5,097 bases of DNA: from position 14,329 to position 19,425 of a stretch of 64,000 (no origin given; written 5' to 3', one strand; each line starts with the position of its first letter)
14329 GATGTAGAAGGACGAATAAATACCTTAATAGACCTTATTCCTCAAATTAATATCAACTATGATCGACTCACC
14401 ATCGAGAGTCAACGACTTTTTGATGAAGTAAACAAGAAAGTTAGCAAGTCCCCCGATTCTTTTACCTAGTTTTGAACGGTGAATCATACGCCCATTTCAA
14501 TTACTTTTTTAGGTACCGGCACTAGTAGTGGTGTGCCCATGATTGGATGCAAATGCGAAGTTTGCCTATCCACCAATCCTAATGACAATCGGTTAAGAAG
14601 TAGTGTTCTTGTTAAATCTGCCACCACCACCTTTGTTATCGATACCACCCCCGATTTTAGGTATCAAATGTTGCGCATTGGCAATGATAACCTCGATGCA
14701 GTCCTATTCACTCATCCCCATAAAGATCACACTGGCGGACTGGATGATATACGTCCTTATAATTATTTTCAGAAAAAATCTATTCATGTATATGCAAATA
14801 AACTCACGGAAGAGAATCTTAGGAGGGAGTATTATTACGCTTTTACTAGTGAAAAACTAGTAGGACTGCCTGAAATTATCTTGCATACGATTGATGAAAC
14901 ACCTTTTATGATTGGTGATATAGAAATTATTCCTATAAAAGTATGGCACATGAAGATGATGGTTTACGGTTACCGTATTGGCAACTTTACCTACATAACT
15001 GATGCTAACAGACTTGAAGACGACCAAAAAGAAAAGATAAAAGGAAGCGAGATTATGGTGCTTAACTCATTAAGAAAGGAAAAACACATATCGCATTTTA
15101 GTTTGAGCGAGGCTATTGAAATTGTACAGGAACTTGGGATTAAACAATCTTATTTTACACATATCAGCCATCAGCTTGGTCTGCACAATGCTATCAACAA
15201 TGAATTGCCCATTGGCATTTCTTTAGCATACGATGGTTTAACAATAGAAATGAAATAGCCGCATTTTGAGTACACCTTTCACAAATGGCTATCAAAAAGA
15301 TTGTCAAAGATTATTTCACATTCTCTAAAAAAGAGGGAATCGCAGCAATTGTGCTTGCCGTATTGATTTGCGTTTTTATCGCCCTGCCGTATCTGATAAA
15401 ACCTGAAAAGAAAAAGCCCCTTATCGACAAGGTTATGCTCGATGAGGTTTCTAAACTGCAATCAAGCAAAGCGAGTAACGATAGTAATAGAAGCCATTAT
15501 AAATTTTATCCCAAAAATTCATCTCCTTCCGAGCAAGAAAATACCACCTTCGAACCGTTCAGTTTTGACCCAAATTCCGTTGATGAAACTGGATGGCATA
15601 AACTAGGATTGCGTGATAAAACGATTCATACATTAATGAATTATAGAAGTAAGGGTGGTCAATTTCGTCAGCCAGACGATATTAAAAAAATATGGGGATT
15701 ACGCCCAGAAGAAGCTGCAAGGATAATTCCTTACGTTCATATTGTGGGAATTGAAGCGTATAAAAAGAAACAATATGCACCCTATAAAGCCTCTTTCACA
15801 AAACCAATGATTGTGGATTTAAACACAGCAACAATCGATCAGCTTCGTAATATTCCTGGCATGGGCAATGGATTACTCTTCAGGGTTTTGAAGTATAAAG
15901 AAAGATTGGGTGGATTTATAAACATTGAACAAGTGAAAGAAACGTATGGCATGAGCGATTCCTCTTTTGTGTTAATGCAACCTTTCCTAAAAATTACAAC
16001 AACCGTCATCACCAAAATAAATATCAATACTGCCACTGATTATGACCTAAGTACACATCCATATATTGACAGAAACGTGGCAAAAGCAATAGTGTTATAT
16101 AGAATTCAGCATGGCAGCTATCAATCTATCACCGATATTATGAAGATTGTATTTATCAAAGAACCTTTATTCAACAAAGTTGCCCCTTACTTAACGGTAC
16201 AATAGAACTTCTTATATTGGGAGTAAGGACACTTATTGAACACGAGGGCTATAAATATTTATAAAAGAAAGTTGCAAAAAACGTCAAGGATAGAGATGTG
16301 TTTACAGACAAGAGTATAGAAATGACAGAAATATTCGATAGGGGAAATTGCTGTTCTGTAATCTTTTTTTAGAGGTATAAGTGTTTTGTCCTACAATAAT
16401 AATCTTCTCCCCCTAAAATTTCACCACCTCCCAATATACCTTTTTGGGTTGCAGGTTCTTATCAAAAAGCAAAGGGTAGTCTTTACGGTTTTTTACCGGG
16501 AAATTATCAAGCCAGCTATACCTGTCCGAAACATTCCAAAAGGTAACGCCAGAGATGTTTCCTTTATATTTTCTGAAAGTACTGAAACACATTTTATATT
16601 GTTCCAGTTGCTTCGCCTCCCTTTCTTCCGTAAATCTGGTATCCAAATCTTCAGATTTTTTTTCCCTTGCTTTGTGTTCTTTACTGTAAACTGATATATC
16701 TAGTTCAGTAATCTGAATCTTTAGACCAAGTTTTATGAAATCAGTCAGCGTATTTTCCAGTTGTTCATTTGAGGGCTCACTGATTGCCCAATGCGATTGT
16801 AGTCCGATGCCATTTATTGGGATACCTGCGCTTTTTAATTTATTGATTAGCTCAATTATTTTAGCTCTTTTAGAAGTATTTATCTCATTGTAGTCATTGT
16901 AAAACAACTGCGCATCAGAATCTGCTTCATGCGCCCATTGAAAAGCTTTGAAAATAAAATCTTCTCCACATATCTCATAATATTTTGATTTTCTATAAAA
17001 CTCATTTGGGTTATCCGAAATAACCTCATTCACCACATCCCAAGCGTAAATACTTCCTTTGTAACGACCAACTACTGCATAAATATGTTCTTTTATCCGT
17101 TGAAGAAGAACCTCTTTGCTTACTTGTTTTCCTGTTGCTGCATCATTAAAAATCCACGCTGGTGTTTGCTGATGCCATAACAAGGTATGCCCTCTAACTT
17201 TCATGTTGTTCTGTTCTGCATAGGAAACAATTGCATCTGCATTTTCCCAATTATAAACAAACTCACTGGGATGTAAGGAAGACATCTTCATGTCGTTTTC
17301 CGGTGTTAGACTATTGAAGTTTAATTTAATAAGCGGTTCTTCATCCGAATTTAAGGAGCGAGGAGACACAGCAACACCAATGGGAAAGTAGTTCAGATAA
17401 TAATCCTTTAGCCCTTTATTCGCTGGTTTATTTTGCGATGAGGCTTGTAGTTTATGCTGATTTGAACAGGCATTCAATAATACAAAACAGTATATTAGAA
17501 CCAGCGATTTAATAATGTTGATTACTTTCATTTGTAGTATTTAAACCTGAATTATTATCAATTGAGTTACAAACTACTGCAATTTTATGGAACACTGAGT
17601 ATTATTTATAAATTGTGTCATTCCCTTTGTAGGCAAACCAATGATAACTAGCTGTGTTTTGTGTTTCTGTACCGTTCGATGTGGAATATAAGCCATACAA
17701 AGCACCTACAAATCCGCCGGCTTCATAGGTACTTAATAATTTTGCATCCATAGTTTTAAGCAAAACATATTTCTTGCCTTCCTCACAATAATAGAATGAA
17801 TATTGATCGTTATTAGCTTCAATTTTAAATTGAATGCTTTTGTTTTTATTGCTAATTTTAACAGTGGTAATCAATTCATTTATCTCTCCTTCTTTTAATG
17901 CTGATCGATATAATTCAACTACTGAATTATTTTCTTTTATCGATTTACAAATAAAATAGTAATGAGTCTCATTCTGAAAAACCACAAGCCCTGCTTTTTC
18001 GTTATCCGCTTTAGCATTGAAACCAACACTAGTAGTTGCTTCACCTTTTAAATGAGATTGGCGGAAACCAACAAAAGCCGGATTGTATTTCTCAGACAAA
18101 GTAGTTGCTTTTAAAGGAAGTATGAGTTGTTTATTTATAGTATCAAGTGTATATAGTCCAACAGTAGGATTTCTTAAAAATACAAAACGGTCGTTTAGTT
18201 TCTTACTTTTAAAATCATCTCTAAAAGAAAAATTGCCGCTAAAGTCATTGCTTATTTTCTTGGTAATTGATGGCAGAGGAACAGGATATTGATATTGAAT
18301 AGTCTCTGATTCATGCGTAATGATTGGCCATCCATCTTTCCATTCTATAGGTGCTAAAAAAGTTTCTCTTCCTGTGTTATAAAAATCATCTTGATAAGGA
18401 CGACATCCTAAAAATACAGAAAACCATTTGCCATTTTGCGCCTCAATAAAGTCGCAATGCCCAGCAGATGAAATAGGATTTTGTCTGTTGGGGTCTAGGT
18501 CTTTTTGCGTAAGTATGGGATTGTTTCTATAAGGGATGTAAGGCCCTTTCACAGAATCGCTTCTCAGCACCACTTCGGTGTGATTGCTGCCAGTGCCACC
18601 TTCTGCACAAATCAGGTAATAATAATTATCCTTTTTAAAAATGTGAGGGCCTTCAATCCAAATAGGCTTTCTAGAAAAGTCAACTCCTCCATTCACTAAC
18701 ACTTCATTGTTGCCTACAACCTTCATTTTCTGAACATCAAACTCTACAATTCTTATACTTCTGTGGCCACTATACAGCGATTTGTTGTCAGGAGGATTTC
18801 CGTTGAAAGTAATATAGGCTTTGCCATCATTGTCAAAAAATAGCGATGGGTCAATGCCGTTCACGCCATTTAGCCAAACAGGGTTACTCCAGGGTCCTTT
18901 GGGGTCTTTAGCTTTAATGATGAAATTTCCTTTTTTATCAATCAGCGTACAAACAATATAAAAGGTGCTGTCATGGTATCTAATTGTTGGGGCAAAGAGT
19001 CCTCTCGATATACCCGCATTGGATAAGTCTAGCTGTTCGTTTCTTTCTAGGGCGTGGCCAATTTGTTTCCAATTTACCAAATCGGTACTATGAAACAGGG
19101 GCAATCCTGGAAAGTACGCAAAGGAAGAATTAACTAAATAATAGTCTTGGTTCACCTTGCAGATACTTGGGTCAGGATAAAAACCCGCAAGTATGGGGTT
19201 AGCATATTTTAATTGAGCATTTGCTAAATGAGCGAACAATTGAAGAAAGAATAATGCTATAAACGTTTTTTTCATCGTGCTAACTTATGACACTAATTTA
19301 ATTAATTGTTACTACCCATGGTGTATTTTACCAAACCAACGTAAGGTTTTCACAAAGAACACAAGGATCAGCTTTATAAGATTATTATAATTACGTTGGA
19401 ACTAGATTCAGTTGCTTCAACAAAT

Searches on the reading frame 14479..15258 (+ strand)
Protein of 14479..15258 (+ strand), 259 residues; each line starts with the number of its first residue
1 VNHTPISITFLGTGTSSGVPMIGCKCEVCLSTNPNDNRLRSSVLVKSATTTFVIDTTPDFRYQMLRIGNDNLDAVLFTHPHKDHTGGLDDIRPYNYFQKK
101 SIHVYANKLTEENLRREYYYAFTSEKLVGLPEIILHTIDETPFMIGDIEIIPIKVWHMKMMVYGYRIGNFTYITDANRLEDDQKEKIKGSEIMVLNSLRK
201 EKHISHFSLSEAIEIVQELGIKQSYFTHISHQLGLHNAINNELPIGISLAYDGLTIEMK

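Call 40: search_protein_families(library=pfam, proteins=[window:14479-15258:+], max_evalue=0.001)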
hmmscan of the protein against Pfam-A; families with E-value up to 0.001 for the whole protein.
window:14479-15258:+ (259 aa): 2 families
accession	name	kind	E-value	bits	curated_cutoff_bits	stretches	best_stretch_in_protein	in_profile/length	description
PF12706.13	Lactamase_B_2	-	5e-34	118.1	27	1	50-229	1-200/200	Beta-lactamase superfamily domain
PF00753.33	Lactamase_B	-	1.3e-10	42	22.7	1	40-153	6-127/196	Metallo-beta-lactamase superfamily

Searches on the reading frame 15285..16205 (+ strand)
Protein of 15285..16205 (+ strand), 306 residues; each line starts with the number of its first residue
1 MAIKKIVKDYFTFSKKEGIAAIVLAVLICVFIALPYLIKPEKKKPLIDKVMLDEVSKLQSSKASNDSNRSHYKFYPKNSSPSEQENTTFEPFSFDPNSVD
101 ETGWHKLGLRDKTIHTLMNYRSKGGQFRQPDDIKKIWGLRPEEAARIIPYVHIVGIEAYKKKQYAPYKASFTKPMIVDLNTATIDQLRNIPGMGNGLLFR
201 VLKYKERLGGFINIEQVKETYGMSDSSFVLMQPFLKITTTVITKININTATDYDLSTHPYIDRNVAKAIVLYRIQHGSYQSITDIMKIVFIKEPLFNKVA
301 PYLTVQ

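Call 41: search_protein_families(library=pfam, proteins=[window:15285-16205:+], max_evalue=0.001)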
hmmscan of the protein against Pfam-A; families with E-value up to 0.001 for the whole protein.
window:15285-16205:+ (306 aa): 1 family
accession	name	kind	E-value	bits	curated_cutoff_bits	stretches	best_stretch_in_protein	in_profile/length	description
PF12836.13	HHH_3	-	1.5e-32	111.9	27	2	243-304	4-65/65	Helix-hairpin-helix motif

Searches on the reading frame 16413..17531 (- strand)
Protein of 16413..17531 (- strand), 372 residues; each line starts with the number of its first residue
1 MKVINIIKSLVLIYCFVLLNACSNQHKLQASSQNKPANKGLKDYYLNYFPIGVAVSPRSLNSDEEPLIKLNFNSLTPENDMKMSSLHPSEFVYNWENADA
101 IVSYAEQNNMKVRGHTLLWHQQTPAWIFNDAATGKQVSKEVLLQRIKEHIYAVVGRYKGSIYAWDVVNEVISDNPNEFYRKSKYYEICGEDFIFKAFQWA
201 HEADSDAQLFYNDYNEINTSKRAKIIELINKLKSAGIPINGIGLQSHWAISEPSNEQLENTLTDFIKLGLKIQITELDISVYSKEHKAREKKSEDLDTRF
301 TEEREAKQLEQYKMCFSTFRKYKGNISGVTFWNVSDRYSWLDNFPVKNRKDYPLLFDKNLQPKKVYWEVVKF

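Call 41: search_protein_families(library=pfam, proteins=[window:16413-17531:-], max_evalue=0.001)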
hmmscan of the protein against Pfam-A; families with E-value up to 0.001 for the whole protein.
window:16413-17531:- (372 aa): 1 family
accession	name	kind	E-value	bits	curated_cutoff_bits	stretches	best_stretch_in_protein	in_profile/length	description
PF00331.26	Glyco_hydro_10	-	4.1e-105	351.9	22.1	1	41-371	2-310/311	Glycosyl hydrolase family 10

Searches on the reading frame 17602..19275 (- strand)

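Call 41: search_protein_families(library=pfam, proteins=[window:17602-19275:-], max_evalue=0.001)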
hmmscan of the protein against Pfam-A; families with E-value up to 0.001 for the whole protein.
window:17602-19275:- (557 aa): 3 families
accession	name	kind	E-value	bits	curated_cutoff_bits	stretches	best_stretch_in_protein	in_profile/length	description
PF04616.20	Glyco_hydro_43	-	7e-95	318.1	32.2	1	24-317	1-288/288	Glycosyl hydrolases family 43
PF17851.8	GH43_C2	-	5.5e-44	150.7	22.7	1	352-550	1-203/203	Beta xylosidase C-terminal Concanavalin A-like domain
PF07081.18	DUF1349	-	0.00022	21.4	32.4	1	410-520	49-156/179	Protein of unknown function (DUF1349)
